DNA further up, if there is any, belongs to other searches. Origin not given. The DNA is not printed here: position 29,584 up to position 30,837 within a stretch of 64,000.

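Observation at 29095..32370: Complete His-Xaa-Ser (Hxs) radical-SAM peptide cassette with a duplicated HxsD-like gene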

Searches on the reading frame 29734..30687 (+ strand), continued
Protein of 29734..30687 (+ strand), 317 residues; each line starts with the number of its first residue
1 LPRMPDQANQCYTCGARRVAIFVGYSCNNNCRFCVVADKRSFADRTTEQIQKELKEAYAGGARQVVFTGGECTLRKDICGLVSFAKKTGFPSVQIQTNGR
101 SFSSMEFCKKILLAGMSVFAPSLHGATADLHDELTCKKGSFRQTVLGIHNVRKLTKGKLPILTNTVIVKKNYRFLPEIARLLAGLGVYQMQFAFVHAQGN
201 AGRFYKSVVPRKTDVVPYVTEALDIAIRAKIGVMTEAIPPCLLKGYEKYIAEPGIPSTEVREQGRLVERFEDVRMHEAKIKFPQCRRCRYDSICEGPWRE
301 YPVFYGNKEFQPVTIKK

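Call 50: find_encoding_contigs(protein=P0001, flank=10000, max_places=1)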
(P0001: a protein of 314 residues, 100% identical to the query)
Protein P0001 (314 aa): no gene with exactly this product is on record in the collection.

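Call 65: find_encoding_contigs(protein=P0030, flank=5000, max_places=1)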
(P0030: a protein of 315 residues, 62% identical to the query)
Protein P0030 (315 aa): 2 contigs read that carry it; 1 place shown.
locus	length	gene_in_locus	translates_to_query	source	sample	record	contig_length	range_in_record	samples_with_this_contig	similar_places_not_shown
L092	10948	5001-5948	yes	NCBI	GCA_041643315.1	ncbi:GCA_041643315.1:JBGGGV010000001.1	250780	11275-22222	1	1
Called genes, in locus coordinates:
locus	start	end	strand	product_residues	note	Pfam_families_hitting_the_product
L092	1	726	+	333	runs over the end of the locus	PF01087:GalP_UDP_transf, PF01230:HIT (faint), PF16268:DUF4921, PF16285:DUF4931_N, PF02744:GalP_UDP_tr_C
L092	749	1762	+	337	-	PF00044:Gp_dh_N, PF02800:Gp_dh_C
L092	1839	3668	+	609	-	PF02446:Glyco_hydro_77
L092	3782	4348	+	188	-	-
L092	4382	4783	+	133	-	PF27806:HxsD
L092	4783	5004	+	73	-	-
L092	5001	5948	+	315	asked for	PF04055:Radical_SAM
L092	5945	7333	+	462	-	PF13353:Fer4_12, PF04055:Radical_SAM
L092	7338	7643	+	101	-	-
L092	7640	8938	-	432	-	PF13353:Fer4_12 (faint), PF04055:Radical_SAM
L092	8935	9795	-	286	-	-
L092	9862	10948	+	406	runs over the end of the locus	PF04055:Radical_SAM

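Call 66: find_encoding_contigs(protein=P0075, flank=5000, max_places=1)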
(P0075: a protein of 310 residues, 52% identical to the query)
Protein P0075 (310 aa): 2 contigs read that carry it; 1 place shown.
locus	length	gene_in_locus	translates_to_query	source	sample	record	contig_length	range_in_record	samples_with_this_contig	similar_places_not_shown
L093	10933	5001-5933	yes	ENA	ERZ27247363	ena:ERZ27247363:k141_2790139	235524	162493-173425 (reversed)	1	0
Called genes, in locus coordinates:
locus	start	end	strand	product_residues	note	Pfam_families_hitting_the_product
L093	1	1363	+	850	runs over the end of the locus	PF13584:BatD, PF07719:TPR_2 (faint), PF13414:TPR_11 (faint), PF06347:SH3_4 (faint)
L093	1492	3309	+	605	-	PF02446:Glyco_hydro_77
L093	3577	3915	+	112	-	-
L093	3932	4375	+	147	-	-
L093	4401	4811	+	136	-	PF27806:HxsD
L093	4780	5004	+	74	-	-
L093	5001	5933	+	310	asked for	PF04055:Radical_SAM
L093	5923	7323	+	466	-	PF04055:Radical_SAM, PF13353:Fer4_12 (weak)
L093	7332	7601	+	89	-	-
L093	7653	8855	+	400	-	-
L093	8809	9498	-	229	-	-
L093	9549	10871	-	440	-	PF04055:Radical_SAM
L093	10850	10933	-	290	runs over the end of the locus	PF01478:Peptidase_A24 (weak)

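Call 67: find_encoding_contigs(protein=P0066, flank=5000, max_places=1)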
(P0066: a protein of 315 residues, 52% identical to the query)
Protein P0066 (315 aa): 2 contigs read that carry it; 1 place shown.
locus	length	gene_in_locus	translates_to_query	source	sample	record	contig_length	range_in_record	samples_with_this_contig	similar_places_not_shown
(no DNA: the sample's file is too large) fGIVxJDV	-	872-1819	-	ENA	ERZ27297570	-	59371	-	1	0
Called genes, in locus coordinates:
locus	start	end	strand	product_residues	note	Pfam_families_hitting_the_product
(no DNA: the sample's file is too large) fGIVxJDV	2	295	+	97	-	?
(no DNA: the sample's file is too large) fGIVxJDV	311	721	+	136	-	PF27806:HxsD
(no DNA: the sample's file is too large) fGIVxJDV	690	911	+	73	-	-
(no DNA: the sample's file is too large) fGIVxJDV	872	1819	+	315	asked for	PF04055:Radical_SAM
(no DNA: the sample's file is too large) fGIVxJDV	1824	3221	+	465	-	PF13353:Fer4_12, PF04055:Radical_SAM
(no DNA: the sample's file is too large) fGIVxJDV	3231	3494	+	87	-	-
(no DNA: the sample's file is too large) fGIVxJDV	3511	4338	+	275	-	-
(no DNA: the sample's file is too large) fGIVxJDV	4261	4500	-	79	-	-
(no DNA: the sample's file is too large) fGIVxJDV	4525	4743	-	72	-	-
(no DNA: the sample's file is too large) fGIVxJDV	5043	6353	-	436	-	PF04055:Radical_SAM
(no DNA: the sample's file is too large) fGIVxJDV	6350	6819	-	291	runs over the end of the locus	PF01478:Peptidase_A24 (weak)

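Call 69: search_protein_families(library=padloc, proteins=[window:29734-30687:+], max_evalue=0.001)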
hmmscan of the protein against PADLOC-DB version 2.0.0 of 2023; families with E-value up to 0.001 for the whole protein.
window:29734-30687:+ (317 aa): 2 families
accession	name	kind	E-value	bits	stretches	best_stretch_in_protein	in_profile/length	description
PDLC02903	pVip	-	2.2e-11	41.7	1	20-173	3-151/257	Viperins not associated with kinases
PDLC02904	pVip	-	4.5e-11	40.8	1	26-173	12-155/262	Viperins associated with kinases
